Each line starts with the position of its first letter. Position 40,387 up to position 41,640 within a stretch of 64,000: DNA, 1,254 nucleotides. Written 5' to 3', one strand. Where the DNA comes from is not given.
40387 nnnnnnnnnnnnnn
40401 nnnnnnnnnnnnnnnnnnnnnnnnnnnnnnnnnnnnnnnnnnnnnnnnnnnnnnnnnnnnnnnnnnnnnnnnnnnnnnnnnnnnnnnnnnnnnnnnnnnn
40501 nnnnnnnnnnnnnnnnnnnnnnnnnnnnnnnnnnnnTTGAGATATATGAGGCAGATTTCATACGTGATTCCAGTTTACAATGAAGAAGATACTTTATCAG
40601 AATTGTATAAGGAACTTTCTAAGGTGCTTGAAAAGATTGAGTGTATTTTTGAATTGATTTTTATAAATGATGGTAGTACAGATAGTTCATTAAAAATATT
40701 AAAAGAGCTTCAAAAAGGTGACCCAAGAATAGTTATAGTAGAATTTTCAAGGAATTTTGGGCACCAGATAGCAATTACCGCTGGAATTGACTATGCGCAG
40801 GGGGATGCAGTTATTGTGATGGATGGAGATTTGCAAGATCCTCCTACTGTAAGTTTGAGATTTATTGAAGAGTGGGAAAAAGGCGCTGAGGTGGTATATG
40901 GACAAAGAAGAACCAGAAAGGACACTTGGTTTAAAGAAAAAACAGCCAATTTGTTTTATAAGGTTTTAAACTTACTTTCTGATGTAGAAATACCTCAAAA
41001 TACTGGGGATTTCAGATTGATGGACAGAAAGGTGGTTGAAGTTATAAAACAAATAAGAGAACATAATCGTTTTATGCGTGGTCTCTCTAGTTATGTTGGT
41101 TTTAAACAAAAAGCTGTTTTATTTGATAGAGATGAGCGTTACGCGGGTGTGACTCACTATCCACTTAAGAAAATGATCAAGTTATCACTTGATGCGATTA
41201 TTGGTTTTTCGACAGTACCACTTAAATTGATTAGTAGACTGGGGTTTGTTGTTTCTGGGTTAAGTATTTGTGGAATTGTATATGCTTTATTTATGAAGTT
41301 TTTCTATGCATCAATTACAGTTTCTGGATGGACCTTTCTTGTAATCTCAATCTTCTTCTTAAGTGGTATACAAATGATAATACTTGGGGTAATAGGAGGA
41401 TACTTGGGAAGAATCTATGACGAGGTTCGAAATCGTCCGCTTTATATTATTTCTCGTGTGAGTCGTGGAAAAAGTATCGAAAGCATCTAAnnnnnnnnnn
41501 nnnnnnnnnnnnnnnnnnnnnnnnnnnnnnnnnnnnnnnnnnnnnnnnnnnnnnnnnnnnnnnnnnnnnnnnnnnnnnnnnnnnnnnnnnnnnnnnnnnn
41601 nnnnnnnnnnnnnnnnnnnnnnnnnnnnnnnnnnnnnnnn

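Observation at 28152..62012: About 34-kb surface-glycan super-locus with at least 10 glycosyltransferases and accessory modification enzymes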

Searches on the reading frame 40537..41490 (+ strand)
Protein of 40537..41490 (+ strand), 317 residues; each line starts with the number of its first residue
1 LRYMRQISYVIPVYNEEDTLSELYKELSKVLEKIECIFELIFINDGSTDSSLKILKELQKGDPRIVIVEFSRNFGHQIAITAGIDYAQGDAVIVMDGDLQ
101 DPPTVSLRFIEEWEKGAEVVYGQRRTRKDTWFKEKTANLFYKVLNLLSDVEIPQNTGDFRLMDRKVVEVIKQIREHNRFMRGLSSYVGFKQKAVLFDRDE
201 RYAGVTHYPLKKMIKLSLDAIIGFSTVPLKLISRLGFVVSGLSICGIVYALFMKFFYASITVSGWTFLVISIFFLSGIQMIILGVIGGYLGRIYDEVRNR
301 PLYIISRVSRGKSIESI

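Call 4: search_protein_families(library=pfam, proteins=[window:40537-41490:+], max_evalue=0.01)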
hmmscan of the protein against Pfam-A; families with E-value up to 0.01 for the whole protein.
window:40537-41490:+ (317 aa): 2 families
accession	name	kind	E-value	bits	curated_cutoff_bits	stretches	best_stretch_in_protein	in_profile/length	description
PF00535.33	Glycos_transf_2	-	1.2e-33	116.8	23.3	1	8-168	1-165/168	Glycosyl transferase family 2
PF10111.15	Glyco_tranf_2_2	-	1e-05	25.6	27.3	1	8-98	1-91/276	Glycosyltransferase like family 2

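Call 13: search_protein_families(library=ncbifam, proteins=[window:40537-41490:+], max_evalue=0.001)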
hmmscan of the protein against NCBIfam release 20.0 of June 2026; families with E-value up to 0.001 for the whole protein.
window:40537-41490:+ (317 aa): 17 families
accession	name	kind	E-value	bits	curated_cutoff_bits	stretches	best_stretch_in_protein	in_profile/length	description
NF047588.1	GlcsyltransPgfSStrep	equivalog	6.1e-83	278.6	500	1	6-307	2-304/308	glycosyltransferase PgfS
NF007986.1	PRK10714.1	equivalog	1.1e-53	182.3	529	1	4-310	5-313/316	undecaprenyl-phosphate 4-deoxy-4-formamido-L-arabinose transferase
TIGR03937.1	PgaC_IcaA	equivalog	4.1e-17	62.2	422.3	1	4-99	44-136/407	poly-beta-1,6-N-acetyl-D-glucosamine synthase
NF007482.0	PRK10073.1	equivalog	1e-12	47.8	423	1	4-100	5-97/334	glycosyltransferase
NF041875.1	EPS_EpsD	equivalog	2e-10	40.6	370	1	7-123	1-115/325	exopolysaccharide biosynthesis glycosyltransferase EpsD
TIGR03111.1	glyc2_xrt_Gpos1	hypoth_equivalog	1.4e-09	37.2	363.95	1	4-144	48-187/439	TIGR03111 family XrtG-associated glycosyltransferase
TIGR04283.1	glyco_like_mftF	equivalog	1.7e-09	37.6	182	1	7-111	1-95/221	TIGR04283 family arsenosugar biosynthesis glycosyltransferase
NF047683.1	TeichurnBiosyTuaG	equivalog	3.8e-09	36.6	400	1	5-98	6-96/252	teichuronic acid biosynthesis protein TuaG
NF010496.0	PRK13915.1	equivalog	1e-06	28.1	262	1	4-103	30-131/307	glucosyl-3-phosphoglycerate synthase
NF038302.1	EPS_HpsE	equivalog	2.3e-06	26.8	300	1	7-98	3-96/307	hormogonium polysaccharide biosynthesis glycosyltransferase HpsE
TIGR04242.1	nodulat_NodC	equivalog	2.6e-06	26.7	550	1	5-132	48-178/395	chitooligosaccharide synthase NodC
NF050050.1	ProtGlycPglI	equivalog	1.3e-05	24.7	500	1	5-135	2-130/306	GalNAc(5)-diNAcBac-PP-undecaprenol beta-1,3-glucosyltransferase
NF053739.1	GlytfEpsEBac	equivalog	1.8e-05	23.9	450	1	7-98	3-92/265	glycosyltransferase EpsE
NF058614.1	PPMAGASynPpgS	equivalog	2.1e-05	24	370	1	9-128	4-117/226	polyprenyl-phospho-N-acetylgalactosaminyl synthase PpgS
TIGR04182.1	glyco_TIGR04182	equivalog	2.9e-05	23.6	325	1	7-145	2-130/293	S-layer glycoprotein N-glycosyltransferase AglJ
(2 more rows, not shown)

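Call 42: find_related_loci(query=window:40537-41490:+, collection=metagenome_contigs, flank=10000)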
Query window:40537-41490:+ (317 aa) in metagenome_contigs; peptide patterns used: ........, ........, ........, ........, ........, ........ (x = any residue, [..] = any of these).
600 stretches matched a pattern (row limit reached: there are more); 550 encode a relative of the query (tblastn E <= 1e-3); the best 80 are kept; 80 distinct loci.
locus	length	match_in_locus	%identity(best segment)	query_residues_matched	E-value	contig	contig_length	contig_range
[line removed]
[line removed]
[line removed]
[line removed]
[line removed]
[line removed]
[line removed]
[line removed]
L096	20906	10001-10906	49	6-308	2e-96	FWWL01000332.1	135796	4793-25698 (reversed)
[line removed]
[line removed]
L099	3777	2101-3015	49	7-308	7e-96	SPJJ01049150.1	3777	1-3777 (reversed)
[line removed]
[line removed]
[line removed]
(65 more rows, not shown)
